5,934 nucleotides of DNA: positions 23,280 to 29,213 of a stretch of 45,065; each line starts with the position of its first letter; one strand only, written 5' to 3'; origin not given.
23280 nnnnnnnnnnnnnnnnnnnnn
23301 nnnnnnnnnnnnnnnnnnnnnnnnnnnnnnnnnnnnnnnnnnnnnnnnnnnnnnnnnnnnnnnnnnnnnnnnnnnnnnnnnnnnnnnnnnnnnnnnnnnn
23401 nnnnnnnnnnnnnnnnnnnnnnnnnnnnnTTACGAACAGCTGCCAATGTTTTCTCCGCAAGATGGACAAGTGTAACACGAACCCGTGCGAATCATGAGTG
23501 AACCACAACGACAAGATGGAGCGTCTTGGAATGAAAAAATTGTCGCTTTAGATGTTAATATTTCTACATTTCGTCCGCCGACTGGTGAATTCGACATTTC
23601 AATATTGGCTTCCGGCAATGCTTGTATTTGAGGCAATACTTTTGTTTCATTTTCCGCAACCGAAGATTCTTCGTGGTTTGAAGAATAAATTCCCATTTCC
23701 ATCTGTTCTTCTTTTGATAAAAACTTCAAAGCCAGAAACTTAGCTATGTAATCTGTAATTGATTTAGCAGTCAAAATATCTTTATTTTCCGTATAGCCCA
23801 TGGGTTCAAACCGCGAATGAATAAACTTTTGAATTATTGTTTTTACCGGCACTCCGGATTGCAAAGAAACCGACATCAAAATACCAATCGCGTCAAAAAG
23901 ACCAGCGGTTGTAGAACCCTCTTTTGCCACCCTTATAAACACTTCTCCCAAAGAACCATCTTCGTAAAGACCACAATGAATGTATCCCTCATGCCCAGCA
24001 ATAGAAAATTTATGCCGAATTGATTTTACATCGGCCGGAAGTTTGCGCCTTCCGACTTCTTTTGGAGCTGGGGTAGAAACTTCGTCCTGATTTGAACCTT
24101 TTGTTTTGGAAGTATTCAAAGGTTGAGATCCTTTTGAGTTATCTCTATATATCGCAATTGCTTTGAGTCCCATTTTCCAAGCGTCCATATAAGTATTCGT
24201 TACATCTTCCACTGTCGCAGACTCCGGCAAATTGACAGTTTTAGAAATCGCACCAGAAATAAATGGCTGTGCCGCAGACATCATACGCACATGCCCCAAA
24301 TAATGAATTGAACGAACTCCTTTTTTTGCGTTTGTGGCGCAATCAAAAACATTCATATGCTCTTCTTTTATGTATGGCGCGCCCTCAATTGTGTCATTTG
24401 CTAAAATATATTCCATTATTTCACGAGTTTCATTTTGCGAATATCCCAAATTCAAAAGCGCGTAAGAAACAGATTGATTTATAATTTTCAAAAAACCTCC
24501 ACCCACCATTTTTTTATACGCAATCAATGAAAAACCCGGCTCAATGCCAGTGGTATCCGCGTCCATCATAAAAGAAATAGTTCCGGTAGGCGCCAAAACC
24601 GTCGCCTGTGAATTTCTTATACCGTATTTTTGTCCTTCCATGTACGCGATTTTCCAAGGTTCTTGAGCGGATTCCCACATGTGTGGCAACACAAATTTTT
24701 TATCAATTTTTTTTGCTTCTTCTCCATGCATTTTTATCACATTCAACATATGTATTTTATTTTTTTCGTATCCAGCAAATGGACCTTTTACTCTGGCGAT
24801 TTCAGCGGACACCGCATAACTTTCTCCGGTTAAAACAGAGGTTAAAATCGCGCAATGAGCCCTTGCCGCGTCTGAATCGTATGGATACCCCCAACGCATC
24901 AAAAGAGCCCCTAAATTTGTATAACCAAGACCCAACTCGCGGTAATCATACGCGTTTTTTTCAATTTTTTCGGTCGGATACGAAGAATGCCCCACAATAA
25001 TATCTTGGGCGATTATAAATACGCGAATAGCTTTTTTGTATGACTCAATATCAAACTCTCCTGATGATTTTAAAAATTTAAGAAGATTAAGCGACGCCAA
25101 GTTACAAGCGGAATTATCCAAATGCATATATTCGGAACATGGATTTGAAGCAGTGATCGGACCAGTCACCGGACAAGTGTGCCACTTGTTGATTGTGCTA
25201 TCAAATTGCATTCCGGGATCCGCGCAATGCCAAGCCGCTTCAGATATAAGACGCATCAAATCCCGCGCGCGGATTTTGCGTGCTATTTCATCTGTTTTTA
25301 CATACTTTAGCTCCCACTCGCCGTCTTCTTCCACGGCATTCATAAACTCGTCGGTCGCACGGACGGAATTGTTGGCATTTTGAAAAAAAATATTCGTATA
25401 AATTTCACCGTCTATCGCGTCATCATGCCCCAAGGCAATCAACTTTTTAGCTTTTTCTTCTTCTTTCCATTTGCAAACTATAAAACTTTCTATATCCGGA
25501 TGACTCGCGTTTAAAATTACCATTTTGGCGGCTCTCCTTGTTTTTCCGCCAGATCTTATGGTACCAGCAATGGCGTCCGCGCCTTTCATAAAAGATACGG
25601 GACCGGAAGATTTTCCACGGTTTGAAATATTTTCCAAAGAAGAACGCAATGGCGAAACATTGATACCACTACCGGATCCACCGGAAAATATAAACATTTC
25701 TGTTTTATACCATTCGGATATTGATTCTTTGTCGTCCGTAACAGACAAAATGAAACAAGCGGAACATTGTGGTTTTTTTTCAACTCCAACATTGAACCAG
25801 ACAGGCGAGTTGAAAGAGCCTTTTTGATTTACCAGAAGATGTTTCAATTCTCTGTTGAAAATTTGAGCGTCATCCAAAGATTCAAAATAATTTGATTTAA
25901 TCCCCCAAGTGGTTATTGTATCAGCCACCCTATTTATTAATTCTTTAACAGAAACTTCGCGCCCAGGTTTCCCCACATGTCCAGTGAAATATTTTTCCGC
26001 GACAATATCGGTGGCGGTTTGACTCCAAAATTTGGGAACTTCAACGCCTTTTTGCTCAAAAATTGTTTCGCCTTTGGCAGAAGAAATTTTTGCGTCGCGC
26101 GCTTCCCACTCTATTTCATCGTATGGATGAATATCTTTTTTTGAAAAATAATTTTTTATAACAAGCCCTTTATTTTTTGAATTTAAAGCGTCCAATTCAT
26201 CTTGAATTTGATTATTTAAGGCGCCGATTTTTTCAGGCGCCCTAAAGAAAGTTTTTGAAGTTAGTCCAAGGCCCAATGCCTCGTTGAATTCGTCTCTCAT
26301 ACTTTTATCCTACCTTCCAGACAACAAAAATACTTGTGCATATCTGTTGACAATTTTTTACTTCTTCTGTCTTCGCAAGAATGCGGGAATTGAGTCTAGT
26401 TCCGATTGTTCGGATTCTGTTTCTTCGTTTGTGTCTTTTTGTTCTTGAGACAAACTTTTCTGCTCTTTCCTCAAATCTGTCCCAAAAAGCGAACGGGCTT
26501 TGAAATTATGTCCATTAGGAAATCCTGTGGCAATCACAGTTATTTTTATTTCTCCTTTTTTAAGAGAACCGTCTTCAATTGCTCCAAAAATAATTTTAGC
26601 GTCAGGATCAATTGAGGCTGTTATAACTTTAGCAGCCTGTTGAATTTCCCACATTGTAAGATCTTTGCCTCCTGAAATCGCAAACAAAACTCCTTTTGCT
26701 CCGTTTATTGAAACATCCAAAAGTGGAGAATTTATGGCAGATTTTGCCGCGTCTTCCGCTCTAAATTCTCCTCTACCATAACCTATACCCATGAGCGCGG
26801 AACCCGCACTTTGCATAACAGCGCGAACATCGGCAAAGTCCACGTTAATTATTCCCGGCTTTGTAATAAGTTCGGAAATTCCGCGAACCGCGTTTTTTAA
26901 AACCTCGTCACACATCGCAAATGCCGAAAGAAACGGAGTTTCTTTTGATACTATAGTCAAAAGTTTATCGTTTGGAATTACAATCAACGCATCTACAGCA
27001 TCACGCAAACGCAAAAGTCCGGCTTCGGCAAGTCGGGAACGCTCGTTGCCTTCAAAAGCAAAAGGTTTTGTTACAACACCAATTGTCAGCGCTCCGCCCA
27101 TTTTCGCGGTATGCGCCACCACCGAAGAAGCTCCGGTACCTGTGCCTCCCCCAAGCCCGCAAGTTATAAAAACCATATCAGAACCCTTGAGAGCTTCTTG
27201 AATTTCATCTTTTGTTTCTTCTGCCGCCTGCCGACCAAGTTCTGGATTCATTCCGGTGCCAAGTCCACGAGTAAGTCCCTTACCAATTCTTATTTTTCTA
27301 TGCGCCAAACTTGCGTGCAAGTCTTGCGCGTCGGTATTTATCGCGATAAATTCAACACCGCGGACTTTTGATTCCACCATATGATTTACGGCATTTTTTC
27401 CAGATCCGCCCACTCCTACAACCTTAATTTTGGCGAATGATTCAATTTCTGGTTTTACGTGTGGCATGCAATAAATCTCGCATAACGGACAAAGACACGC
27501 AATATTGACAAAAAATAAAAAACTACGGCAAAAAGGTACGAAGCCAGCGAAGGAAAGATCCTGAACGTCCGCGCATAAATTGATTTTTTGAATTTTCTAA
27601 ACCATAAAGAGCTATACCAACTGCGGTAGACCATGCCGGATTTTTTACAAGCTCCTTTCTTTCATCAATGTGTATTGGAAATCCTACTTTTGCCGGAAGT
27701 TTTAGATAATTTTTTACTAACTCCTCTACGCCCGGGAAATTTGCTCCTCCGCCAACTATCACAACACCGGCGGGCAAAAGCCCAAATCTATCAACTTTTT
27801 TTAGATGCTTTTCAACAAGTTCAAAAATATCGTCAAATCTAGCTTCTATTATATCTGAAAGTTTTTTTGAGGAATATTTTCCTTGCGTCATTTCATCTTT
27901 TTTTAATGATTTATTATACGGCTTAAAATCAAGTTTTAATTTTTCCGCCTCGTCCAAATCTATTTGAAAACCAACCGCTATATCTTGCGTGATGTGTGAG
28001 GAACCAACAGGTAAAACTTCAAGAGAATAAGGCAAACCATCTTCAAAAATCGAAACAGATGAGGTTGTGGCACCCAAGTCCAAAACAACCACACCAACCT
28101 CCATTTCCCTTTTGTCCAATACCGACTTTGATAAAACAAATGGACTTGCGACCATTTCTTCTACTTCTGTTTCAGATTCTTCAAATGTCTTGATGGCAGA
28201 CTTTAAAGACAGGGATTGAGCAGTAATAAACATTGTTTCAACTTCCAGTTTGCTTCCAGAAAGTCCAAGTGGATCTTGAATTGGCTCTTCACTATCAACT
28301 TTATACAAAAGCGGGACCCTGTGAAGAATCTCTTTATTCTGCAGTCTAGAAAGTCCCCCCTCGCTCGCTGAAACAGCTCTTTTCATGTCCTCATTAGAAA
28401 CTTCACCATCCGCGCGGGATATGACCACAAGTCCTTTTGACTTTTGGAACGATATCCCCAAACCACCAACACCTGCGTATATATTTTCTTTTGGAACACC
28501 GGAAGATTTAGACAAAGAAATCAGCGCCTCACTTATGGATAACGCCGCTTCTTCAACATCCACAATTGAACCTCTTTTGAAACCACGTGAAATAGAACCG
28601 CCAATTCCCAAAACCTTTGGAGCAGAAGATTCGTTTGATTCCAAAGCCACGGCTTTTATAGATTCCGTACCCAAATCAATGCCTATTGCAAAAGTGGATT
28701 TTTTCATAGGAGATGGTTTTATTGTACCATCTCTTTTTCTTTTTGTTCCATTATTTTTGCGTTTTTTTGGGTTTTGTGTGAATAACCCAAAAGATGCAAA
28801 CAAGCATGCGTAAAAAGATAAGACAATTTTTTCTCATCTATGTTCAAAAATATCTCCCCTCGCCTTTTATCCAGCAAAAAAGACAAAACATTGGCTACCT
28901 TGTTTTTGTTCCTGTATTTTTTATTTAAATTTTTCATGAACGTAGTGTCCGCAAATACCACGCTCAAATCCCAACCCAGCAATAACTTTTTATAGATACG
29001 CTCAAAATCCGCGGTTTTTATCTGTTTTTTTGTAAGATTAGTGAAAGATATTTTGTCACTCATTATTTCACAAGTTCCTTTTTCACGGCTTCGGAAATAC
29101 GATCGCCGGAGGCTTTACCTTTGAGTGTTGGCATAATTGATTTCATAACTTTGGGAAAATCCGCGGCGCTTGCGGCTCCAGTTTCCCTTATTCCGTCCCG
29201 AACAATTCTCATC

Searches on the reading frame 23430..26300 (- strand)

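Call 9: search_protein_families(library=pfam, proteins=[window:23430-26300:-], max_evalue=0.001)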
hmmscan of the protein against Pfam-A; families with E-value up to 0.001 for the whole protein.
window:23430-26300:- (956 aa): 3 families
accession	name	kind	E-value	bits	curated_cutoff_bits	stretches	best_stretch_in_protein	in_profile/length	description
PF02867.20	Ribonuc_red_lgC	-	1.7e-137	459.6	23.9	1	180-718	1-523/523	Ribonucleotide reductase, barrel domain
PF08471.15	Ribonuc_red_2_N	-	5.9e-22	78.2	27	1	76-159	1-103/103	Class II vitamin B12-dependent ribonucleotide reductase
PF12637.14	TSCPD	-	5.9e-11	43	22.8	1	771-857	13-85/88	TSCPD domain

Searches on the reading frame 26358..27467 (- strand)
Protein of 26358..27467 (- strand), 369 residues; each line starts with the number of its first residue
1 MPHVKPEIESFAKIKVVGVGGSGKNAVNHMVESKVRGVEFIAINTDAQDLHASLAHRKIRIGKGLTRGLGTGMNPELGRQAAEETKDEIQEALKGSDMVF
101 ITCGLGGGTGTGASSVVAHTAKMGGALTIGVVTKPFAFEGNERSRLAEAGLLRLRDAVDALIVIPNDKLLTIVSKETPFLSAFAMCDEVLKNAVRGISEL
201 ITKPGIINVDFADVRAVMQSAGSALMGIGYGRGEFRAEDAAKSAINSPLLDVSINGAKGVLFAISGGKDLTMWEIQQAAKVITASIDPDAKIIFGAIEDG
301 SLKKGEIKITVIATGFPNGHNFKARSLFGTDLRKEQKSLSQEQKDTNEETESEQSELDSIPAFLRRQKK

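Call 9: search_protein_families(library=pfam, proteins=[window:26358-27467:-], max_evalue=0.001)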
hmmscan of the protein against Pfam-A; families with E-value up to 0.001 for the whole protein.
window:26358-27467:- (369 aa): 2 families
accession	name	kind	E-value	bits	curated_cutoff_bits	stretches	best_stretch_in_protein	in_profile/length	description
PF00091.31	Tubulin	-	5.9e-47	160.8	33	1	13-173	1-189/190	Tubulin/FtsZ family, GTPase domain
PF12327.13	FtsZ_C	-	4.6e-31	107.4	27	1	222-316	1-94/95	FtsZ family, C-terminal domain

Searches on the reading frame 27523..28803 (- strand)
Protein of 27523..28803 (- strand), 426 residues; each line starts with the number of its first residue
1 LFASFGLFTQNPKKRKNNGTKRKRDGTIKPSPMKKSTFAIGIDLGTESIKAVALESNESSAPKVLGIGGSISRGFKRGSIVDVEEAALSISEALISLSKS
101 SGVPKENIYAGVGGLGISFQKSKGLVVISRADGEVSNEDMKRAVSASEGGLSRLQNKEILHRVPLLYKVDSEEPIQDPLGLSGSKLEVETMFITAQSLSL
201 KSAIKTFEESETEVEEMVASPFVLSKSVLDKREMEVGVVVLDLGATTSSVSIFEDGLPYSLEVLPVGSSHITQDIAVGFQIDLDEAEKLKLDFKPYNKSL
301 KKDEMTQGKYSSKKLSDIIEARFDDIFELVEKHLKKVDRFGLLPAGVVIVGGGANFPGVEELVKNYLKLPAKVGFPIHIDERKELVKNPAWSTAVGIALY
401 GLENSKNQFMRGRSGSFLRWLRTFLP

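Call 9: search_protein_families(library=pfam, proteins=[window:27523-28803:-], max_evalue=0.001)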
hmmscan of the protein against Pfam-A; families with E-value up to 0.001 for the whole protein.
window:27523-28803:- (426 aa): 6 families
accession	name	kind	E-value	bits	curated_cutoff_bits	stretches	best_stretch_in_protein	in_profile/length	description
PF14450.12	FtsA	-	6.4e-27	94.9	31.8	1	239-396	1-127/127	Cell division protein FtsA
PF02491.25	SHS2_FTSA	-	1.6e-15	57.7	25.4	1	117-194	4-79/79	SHS2 domain inserted in FTSA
PF11104.14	PilM_2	-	3.4e-08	33.3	27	1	225-377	169-308/340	Type IV pilus assembly protein PilM;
PF25216.1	Volactin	-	0.00038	20.5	35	0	242-396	172-316/321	Volactin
PF00012.26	HSP70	-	0.00066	18.5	20.6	0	300-369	283-352/599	Hsp70 protein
PF06723.19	MreB_Mbl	-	0.00092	18.6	27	0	308-373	235-303/327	MreB/Mbl protein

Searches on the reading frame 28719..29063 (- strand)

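Call 10: search_protein_families(library=pfam, proteins=[window:28719-29063:-], max_evalue=0.001)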
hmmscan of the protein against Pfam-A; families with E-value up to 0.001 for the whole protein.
window:28719-29063:- (114 aa): 1 family
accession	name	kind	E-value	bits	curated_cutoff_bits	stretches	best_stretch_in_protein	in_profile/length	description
PF02130.23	YbeY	-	3.7e-20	72.5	25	2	77-113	90-126/129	Endoribonuclease YbeY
